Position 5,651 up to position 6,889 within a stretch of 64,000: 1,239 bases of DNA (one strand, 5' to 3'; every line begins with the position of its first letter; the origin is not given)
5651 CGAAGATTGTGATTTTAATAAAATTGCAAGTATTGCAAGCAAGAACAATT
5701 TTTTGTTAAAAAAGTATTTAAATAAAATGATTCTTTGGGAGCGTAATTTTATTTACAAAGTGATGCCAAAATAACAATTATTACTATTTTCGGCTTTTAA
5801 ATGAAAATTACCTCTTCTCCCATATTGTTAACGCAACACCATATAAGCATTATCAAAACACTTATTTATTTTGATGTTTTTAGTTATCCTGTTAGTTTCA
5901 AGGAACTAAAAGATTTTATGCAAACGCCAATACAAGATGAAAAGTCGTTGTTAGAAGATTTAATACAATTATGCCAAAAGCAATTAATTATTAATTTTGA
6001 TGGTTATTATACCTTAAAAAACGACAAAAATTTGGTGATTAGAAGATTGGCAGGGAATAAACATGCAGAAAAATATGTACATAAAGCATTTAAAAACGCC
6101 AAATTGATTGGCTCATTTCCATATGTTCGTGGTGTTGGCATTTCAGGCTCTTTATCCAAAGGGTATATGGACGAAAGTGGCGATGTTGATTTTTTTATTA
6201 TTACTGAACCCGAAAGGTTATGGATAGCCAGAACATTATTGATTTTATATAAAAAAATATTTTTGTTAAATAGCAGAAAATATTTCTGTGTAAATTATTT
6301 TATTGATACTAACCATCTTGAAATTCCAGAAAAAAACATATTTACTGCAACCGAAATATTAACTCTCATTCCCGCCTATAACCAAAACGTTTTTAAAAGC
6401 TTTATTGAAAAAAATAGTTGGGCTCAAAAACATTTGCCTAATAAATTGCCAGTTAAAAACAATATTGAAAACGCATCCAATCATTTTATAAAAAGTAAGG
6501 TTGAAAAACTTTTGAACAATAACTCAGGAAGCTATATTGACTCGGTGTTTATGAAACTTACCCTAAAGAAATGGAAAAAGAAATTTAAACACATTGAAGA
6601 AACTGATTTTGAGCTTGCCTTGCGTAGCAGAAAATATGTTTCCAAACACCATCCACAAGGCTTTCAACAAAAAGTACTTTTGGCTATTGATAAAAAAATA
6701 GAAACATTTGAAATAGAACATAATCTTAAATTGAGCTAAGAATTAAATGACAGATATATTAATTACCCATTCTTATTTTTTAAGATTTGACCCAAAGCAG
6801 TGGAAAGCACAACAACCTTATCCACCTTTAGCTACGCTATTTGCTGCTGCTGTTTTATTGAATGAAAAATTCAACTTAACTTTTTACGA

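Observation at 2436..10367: Coupled operon of three cobalamin-type radical SAM paralogues, two SAM methyltransferases and a nucleotidyltransferase, with no pathway I can name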

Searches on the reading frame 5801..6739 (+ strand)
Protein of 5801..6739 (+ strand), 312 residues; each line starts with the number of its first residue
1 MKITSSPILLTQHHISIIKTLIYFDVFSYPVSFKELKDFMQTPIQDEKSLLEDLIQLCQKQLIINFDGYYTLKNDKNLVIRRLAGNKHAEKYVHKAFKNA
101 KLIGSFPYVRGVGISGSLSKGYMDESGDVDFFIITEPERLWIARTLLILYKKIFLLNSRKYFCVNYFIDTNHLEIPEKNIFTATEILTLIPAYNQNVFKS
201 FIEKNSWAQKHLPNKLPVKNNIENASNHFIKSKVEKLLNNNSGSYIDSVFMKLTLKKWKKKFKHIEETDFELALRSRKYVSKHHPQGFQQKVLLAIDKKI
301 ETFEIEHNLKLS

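Call 3: search_protein_families(library=pfam, proteins=[window:5801-6739:+], max_evalue=0.01)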
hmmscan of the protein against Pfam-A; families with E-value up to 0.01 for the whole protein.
window:5801-6739:+ (312 aa): 1 family
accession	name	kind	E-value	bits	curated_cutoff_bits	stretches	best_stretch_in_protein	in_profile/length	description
PF01909.29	NTP_transf_2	-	0.0014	19.4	21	1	109-160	14-65/93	Nucleotidyltransferase domain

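Call 4: search_protein_families(library=ncbifam, proteins=[window:5801-6739:+], max_evalue=0.01)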
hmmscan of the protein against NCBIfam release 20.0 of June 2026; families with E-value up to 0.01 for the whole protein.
window:5801-6739:+ (312 aa): 0 families

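Call 7: find_homologous_proteins(query=window:5801-6739:+, max_evalue=0.001)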
Query window:5801-6739:+ (312 aa): 6698 proteins with E <= 0.001 among 8000 candidates; the best 120 are listed.
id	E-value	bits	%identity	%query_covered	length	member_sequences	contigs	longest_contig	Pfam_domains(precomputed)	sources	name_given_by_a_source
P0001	7.1e-202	687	99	100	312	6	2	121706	-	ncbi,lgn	-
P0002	7.4e-178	608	88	100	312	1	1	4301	-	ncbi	-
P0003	2.9e-177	606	88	100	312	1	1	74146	-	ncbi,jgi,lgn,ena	ncbi:MAG: nucleotidyltransferase domain-containing protein [Bacteroidota bacterium]|jgi:hypothetical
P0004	3.6e-152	524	75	100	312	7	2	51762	-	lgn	-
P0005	2.0e-151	522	75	100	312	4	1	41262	-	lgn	-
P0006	1.0e-144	500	78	92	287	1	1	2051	-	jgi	jgi:hypothetical protein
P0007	2.0e-138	479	69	100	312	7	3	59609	-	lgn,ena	-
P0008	4.5e-137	475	69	100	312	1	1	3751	-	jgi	jgi:hypothetical protein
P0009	8.9e-136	470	70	99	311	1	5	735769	-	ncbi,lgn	-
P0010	1.3e-135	470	69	99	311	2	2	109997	-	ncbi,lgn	-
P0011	5.1e-123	428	71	88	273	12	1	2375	-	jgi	jgi:hypothetical protein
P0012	2.1e-122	426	63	100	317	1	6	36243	-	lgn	-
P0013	8.7e-122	424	66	97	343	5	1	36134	-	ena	-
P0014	7.1e-120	418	62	100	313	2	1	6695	-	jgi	jgi:hypothetical protein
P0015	3.2e-118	413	68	88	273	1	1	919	-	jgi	jgi:hypothetical protein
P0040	2.4e-91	324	49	95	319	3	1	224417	-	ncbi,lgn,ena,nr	ncbi:MAG TPA: hypothetical protein VE978_18140 [Chitinophagales bacterium]|nr:hypothetical protein [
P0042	3.2e-91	324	50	96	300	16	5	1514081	PF18765.8,PF01909.30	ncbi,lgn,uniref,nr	ncbi:nucleotidyltransferase [Tenacibaculum soleae]|uniref:Nucleotidyltransferase n=1 Tax=Tenacibacul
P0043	4.9e-91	323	51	96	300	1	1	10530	PF18765.8,PF01909.30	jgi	jgi:predicted nucleotidyltransferase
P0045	6.8e-91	323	50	96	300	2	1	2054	PF18765.8,PF01909.30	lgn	-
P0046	1.1e-90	322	50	96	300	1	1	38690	PF18765.8,PF01909.30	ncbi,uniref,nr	ncbi:nucleotidyltransferase domain-containing protein [Tenacibaculum ovolyticum]|uniref:nucleotidylt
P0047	1.5e-90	322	50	96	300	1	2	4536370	PF18765.8,PF01909.30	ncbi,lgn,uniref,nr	ncbi:nucleotidyltransferase [Tenacibaculum sp. Bg11-29]|uniref:nucleotidyltransferase domain-contain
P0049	3.1e-90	321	47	95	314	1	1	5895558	-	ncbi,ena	-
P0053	5.8e-90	320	52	95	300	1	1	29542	PF01909.30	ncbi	-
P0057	1.1e-89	319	49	96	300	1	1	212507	PF18765.8,PF01909.30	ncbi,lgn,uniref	ncbi:nucleotidyltransferase domain-containing protein [Tenacibaculum halocynthiae]|uniref:nucleotidy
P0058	1.2e-89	319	50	96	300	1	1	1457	PF18765.8,PF01909.30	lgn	-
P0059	1.2e-89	319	51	95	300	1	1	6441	PF01909.30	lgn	-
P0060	1.6e-89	318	50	96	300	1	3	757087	PF18765.8,PF01909.30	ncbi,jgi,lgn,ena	jgi:predicted nucleotidyltransferase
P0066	8.5e-89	316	51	95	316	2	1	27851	PF18765.8,PF01909.30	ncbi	-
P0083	1.0e-87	312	47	99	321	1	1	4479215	-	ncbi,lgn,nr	ncbi:MAG: nucleotidyltransferase domain-containing protein [Flavobacteriales bacterium]|nr:MAG: nucl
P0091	2.3e-87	311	54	93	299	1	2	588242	PF01909.30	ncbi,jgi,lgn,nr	ncbi:MAG: nucleotidyltransferase domain-containing protein [Flavobacteriales bacterium]|jgi:hypothet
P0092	2.5e-87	311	50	95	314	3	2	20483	PF18765.8,PF01909.30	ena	-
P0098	3.4e-87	311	52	91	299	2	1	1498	PF01909.30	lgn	-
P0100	3.6e-87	311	49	97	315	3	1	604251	PF01909.30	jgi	jgi:hypothetical protein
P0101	4.3e-87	310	49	97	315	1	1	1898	PF18765.8,PF01909.30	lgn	-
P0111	1.1e-86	309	49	93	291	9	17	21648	PF18765.8,PF01909.30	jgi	jgi:predicted nucleotidyltransferase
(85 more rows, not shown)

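Call 8: find_encoding_contigs(protein=P0047, flank=10000, max_places=2)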
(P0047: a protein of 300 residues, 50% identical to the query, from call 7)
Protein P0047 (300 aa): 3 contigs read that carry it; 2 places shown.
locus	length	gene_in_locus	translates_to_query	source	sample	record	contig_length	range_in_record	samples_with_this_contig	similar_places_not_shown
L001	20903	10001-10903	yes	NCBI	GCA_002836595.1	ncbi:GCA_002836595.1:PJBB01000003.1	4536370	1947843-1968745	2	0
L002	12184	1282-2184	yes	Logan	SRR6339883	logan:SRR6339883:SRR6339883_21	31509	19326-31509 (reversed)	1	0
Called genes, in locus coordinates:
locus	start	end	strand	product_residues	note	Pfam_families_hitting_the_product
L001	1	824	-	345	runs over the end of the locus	-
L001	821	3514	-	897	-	PF26115:PDDEXK_GAPS4, PF26110:GAPS4b_N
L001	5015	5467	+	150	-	-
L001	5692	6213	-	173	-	-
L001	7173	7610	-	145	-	-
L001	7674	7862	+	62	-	-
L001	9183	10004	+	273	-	PF00535:Glycos_transf_2 (weak)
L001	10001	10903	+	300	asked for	PF01909:NTP_transf_2 (weak), PF18765:Polbeta (weak)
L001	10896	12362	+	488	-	PF02310:B12-binding (weak), PF04055:Radical_SAM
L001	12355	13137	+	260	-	PF01209:Ubie_methyltran (weak), PF13489:Methyltransf_23, PF05175:MTS, PF06325:PrmA, PF13847:Methyltransf_31, PF08241:Methyltransf_11, PF08242:Methyltransf_12, PF13649:Methyltransf_25, +3 more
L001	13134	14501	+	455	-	PF02310:B12-binding, PF04055:Radical_SAM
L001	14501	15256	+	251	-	PF01209:Ubie_methyltran, PF05175:MTS, PF13489:Methyltransf_23, PF02390:Methyltransf_4 (weak), PF13847:Methyltransf_31, PF08241:Methyltransf_11, PF08242:Methyltransf_12, PF13649:Methyltransf_25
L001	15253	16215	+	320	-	-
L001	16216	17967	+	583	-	PF02543:Carbam_trans_N, PF16861:Carbam_trans_C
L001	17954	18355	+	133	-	PF19588:SxtJ (weak)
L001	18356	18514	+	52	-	PF19451:DUF5989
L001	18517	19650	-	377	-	-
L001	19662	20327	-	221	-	PF05175:MTS, PF03602:Cons_hypoth95 (weak), PF03848:TehB (weak), PF06325:PrmA (weak), PF13489:Methyltransf_23 (weak), PF08241:Methyltransf_11 (weak), PF08242:Methyltransf_12 (weak), PF13649:Methyltransf_25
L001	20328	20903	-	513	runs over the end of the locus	PF04055:Radical_SAM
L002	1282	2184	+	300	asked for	PF01909:NTP_transf_2 (weak), PF18765:Polbeta (weak)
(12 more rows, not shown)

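Call 9: find_encoding_contigs(protein=P0049, flank=10000, max_places=2)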
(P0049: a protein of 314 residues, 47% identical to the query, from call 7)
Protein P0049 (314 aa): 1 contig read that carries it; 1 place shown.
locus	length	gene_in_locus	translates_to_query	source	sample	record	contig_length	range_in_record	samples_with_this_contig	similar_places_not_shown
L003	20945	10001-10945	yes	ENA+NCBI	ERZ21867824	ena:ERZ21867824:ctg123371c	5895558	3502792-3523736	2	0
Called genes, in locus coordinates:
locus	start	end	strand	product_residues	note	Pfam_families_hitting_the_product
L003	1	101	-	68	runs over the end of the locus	PF13275:S4_2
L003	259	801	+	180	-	PF01966:HD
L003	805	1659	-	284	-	PF03009:GDPD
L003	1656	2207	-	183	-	-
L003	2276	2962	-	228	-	PF09601:DUF2459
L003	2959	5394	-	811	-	PF01553:Acyltransferase, PF00501:AMP-binding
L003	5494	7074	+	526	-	PF13424:TPR_12 (faint)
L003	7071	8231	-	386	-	PF00691:OmpA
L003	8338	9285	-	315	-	PF00561:Abhydrolase_1, PF12146:Hydrolase_4, PF12697:Abhydrolase_6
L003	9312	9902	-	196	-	PF00440:TetR_N, PF16925:TetR_C_13, PF21993:TetR_C_13_2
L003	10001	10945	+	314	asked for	-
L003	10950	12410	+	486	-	PF02310:B12-binding (weak), PF04055:Radical_SAM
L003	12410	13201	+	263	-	PF01209:Ubie_methyltran (weak), PF05724:TPMT (weak), PF13489:Methyltransf_23 (weak), PF13847:Methyltransf_31, PF08241:Methyltransf_11, PF08242:Methyltransf_12, PF13649:Methyltransf_25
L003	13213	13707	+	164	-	-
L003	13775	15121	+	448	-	PF02310:B12-binding, PF04055:Radical_SAM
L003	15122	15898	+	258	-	PF01209:Ubie_methyltran, PF13489:Methyltransf_23, PF01728:FtsJ (weak), PF05175:MTS (weak), PF13847:Methyltransf_31, PF08241:Methyltransf_11, PF08242:Methyltransf_12, PF13649:Methyltransf_25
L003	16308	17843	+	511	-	-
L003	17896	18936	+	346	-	PF00534:Glycos_transf_1, PF13692:Glyco_trans_1_4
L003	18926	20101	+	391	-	-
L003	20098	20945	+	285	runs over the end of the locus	PF13489:Methyltransf_23, PF13847:Methyltransf_31 (weak), PF08241:Methyltransf_11, PF08242:Methyltransf_12, PF13649:Methyltransf_25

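Call 14: find_related_loci(query=A1, collection=genome_contigs, flank=10000)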
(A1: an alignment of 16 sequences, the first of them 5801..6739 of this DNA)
Query A1 (312 aa) in genome_contigs; peptide patterns used: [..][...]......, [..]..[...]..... (x = any residue, [..] = any of these).
599 stretches matched a pattern (row limit reached: there are more); 475 encode a relative of the query (tblastn E <= 1e-3); the best 80 are kept; 80 distinct loci.
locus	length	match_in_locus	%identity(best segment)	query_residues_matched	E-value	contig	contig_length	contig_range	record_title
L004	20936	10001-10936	88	1-312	0e+0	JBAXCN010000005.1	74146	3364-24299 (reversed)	MAG: Bacteroidota bacterium isolate ELA194 MAG194_5, whole genome shotgun sequence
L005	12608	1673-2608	77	1-312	2e-161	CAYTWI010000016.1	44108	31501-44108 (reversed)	MAG TPA_asm: uncultured Bifidobacterium sp. isolate binchicken_co214_22 genome assembly, contig: NODE_616_length_44108_c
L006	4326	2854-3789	75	1-312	4e-155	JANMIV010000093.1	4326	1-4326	MAG: Bacteroidota bacterium isolate OTE_70_concoct_158_sub OTE_70_k141_200520, whole genome shotgun sequence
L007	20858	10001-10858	53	9-293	2e-98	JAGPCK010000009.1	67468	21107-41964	MAG: Bacteroidia bacterium isolate Gw_SlAct_bin_253 Gw_SlAct_637_length_67468_cov_17.205462, whole genome shotgun sequen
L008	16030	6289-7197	51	9-311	2e-98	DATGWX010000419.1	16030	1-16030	MAG TPA_asm: Bacteroidia bacterium isolate SMAG_U10593 k141_269096, whole genome shotgun sequence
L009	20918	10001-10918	50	2-311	4e-97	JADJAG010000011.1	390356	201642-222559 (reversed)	MAG: Chitinophagaceae bacterium isolate AalW_18-Q3-R10-53_BATAC.339 tig00404655-10-3901190, whole genome shotgun sequenc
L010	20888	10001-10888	50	15-312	2e-96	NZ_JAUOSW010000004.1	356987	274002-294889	Tenacibaculum soleae strain A2R05 HDBIKLPC_4, whole genome shotgun sequence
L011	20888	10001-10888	50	15-312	6e-96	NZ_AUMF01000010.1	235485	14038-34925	Tenacibaculum ovolyticum DSM 18103 H518DRAFT_scaffold00006.6_C, whole genome shotgun sequence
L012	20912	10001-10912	49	8-311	9e-96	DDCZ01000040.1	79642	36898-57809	MAG TPA_asm: Flavobacteriales bacterium UBA1993 UBA1993_contig_9168, whole genome shotgun sequence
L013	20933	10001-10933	49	2-312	2e-95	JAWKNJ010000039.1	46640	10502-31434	MAG: Flavobacteriales bacterium isolate ABC2.166 ABC2.166.fa-39, whole genome shotgun sequence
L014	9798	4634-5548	51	6-311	2e-95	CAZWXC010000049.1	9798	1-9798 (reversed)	MAG TPA_asm: uncultured Flavobacteriales bacterium isolate SRP118108_co4_386 genome assembly, contig: NODE_6886_length_9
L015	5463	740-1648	51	8-311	3e-95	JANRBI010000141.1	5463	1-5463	MAG: Salibacteraceae bacterium isolate MAG_213 P22051_109_S31_metaspades_25700_5463_cov_10, whole genome shotgun sequenc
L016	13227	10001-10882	52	11-306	3e-95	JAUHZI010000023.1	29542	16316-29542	MAG: Bacteroidia bacterium isolate 4_bin.26 NODE_1083_length_29542_cov_0.961482, whole genome shotgun sequence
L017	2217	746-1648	50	10-311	9e-99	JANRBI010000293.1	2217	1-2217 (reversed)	MAG: Salibacteraceae bacterium isolate MAG_213 P22051_109_S31_metaspades_90947_2217_cov_11, whole genome shotgun sequenc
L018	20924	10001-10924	46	5-312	2e-93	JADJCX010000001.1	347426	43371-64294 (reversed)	MAG: Flavobacteriales bacterium isolate Aved_18-Q3-R54-62_BATAC.823_sub tig00008887-10-3478160, whole genome shotgun seq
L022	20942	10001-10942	47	1-311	2e-92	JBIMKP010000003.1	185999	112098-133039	MAG: Bacteroidia bacterium isolate CCAP1403_21_bin-002 CCAP1403_21_bin-002_c3, whole genome shotgun sequence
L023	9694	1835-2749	45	8-312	2e-92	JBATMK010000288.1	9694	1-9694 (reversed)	MAG: Flavobacteriales bacterium isolate MFD10527_ilm_asm_bin7 k127_132385, whole genome shotgun sequence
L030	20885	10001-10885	47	15-310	7e-89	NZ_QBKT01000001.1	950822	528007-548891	Kordia periserrulae strain DSM 25731 Ga0183443_101, whole genome shotgun sequence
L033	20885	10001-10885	48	16-312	1e-88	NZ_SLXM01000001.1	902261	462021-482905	Tenacibaculum skagerrakense strain DSM 14836 Ga0310473_101, whole genome shotgun sequence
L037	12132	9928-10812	49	15-311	3e-88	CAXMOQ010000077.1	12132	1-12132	MAG: uncultured Flavobacteriaceae bacterium isolate 07C-BC-St03_bin.28.strict genome assembly, contig: NODE_77_length_12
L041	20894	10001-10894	48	11-311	8e-88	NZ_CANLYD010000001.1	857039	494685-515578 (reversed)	Uncultured Aquimarina sp. isolate 3-916-3Z.fasta NODE_1, whole genome shotgun sequence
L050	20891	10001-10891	50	15-312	3e-87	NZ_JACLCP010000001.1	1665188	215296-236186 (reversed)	Winogradskyella flava strain KCTC 52348 1, whole genome shotgun sequence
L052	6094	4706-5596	50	15-312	3e-87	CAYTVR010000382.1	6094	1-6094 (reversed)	MAG TPA_asm: uncultured Saprospiraceae bacterium isolate SRP065251_co2_61 genome assembly, contig: NODE_13214_length_609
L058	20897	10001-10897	49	13-311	1e-86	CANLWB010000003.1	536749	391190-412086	uncultured Flavobacteriaceae bacterium isolate 2-674-G.fasta genome assembly, contig: NODE_3, whole genome shotgun seque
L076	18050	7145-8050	47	5-311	1e-87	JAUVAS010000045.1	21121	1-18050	MAG: Flavobacterium sp. isolate CSMAG_225 CSMAG_225_k127_8713809_length_21121_cov_24.9804, whole genome shotgun sequence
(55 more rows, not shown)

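Call 17: search_protein_families(library=pfam, proteins=[L001:14501-15256:+, L030:19301-20737:+, L076:15361-16539:+, L058:16385-17962:+, L052:662-3505:+, L050:15637-16386:+, L037:9333-9878:+, L033:14508-15494:+, L041:8807-9175:+, L023:1000-1650:+], max_evalue=0.01)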
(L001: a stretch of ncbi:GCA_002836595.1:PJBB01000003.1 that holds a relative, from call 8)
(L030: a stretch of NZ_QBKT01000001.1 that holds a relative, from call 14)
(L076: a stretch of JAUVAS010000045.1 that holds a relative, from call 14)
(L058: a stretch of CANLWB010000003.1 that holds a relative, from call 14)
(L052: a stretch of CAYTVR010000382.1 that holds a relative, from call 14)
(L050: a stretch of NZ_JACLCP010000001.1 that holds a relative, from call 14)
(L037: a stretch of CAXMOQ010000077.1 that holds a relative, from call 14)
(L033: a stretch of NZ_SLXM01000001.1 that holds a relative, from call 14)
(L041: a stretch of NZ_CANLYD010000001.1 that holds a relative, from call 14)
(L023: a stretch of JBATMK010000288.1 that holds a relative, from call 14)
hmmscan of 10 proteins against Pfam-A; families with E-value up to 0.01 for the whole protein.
L001:14501-15256:+ (251 aa): 20 families
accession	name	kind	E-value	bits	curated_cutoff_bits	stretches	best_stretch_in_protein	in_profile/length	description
PF13847.12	Methyltransf_31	-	7.8e-18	65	27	1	75-181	2-113/145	Methyltransferase domain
PF08241.18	Methyltransf_11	-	4.2e-15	56.6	21.2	1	81-175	1-93/95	Methyltransferase domain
PF13649.12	Methyltransf_25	-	4.6e-15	56.5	27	1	80-173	1-97/97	Methyltransferase domain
PF08242.18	Methyltransf_12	-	1.3e-10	42.3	30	1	81-173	1-96/98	Methyltransferase domain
PF13489.12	Methyltransf_23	-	8.5e-10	39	27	1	66-178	10-117/164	Methyltransferase domain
PF05175.20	MTS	-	1e-09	38.7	23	1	65-183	20-144/170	Methyltransferase small domain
PF01209.24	Ubie_methyltran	-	2.4e-09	37.4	20.1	1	70-184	41-158/233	ubiE/COQ5 methyltransferase family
PF02390.23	Methyltransf_4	-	1.9e-07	31.2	24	1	78-157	3-82/173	Putative methyltransferase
PF05401.17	NodS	-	2.6e-05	24.6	24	1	60-169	26-133/201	Nodulation protein S (NodS)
PF08003.17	Methyltransf_9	-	2.9e-05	23.7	23.8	1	56-121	96-159/315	Protein of unknown function (DUF1698)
PF00398.26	RrnaAD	-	6.6e-05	22.6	24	1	54-134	8-87/263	Ribosomal RNA adenine dimethylase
PF01728.25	FtsJ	-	7.9e-05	23.1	24.1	1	72-152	19-101/181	FtsJ-like methyltransferase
PF01135.25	PCMT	-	0.00013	22.3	20.3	1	14-156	9-156/210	Protein-L-isoaspartate(D-aspartate) O-methyltransferase (PCMT)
PF02527.21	GidB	-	0.00016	21.5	27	1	69-191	42-159/184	rRNA small subunit methyltransferase G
PF13679.12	Methyltransf_32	-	0.00027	21.4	27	1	71-124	20-77/143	Methyltransferase domain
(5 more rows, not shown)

L030:19301-20737:+ (478 aa): 1 family
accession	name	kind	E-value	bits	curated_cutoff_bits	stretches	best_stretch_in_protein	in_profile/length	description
PF13231.12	PMT_2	-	4.6e-07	30.6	26.1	1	80-220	17-158/160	Dolichyl-phosphate-mannose-protein mannosyltransferase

L076:15361-16539:+ (392 aa): 0 families

L058:16385-17962:+ (525 aa): 1 family
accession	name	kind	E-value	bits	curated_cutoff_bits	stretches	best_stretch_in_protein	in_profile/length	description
PF09594.16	GT87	-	2.2e-24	87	25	1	79-317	4-237/237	Glycosyltransferase family 87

L052:662-3505:+ (947 aa): 6 families
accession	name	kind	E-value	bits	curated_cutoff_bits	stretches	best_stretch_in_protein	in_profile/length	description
PF00476.26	DNA_pol_A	-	2.4e-167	557.1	34.3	1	567-945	2-381/381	DNA polymerase family A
PF02739.22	5_3_exonuc_N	-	3.5e-54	183.4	34.3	1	6-153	1-146/164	5'-3' exonuclease, N-terminal resolvase-like domain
PF01612.26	DNA_pol_A_exo1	-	4.2e-36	124.8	23.6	1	364-534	11-172/173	3'-5' exonuclease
PF01367.25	5_3_exonuc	-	6.2e-32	110.4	40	1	176-269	2-96/97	5'-3' exonuclease, C-terminal SAM fold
PF22619.2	DNA_polI_exo1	-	3.8e-11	43.4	27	1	380-499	3-116/140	DNA polymerase I, ribonuclease H-like domain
PF12826.13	HHH_2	-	0.0046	17.5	27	0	196-221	7-32/64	Helix-hairpin-helix motif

L050:15637-16386:+ (249 aa): 1 family
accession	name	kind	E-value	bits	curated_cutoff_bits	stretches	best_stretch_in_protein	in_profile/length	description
PF00535.33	Glycos_transf_2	-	3.5e-18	66.5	23.3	1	9-170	2-166/168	Glycosyl transferase family 2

L037:9333-9878:+ (181 aa): 1 family
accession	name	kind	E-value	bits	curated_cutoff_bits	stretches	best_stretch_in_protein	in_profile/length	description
PF04264.18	YceI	-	4.2e-10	40.6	23.7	1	38-177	20-149/150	YceI-like domain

L033:14508-15494:+ (328 aa): 6 families
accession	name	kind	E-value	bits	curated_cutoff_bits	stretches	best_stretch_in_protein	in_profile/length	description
PF00535.33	Glycos_transf_2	-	5.6e-19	69.1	23.3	1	9-139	1-132/168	Glycosyl transferase family 2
PF13641.12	Glyco_tranf_2_3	-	0.00025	21.6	27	1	8-126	3-127/230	Glycosyltransferase like family 2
PF10111.15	Glyco_tranf_2_2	-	0.0016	18.4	27.3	1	9-119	1-122/276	Glycosyltransferase like family 2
PF13506.12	Glyco_transf_21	-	0.0016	18.3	21.7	1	77-130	24-76/174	Glycosyl transferase family 21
PF09258.16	Glyco_transf_64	-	0.0017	18.1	21.3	1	9-102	2-94/245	Glycosyl transferase family 64 domain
PF13896.12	Glyco_transf_49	-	0.0023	17.8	27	1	71-113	118-160/329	Glycosyl-transferase for dystroglycan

L041:8807-9175:+ (122 aa): 0 families

L023:1000-1650:+ (216 aa): 1 family
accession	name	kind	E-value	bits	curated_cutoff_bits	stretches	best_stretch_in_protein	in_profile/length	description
PF00834.25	Ribul_P_3_epim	-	6.7e-72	241.5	21.1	1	5-201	2-198/198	Ribulose-phosphate 3 epimerase family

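Call 30: predict_structure(alignment_id=A1)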
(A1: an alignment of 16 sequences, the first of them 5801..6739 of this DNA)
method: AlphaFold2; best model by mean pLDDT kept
length: 312 residues; sequences in the alignment: 16
mean_pLDDT: 83.8   pTM: 0.80
mean pLDDT of the five models: 83.8, 82.7, 81.6, 81.4, 79.5
residues with pLDDT >= 90: 113; 70-90: 154; 50-70: 42; < 50: 3
segments of 3 or more residues with pLDDT < 50: 1-3
pLDDT, mean of each block of 10 residues (from residue 1): 61 92 91 91 84 95 95 93 92 88 91 89 82 92 89 66 82 81 78 89 87 76 69 88 90 84 72 64 67 88 92 79
secondary structure, 60 per line:
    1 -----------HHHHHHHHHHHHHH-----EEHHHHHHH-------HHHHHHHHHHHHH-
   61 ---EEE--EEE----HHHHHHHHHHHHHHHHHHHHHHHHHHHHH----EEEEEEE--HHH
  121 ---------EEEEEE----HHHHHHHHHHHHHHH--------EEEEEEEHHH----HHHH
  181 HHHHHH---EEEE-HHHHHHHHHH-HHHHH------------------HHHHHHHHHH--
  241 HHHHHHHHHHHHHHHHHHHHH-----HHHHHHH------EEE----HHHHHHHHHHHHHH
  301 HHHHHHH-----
elements in order: H12-25 H33-39 H47-59 E64-66 E69-71 H76-104 E109-115 E130-135 H140-154 E163-169 H177-186 E190-193 H195-204 H206-210 H229-238 H241-261 H267-273 E280-282 H287-307
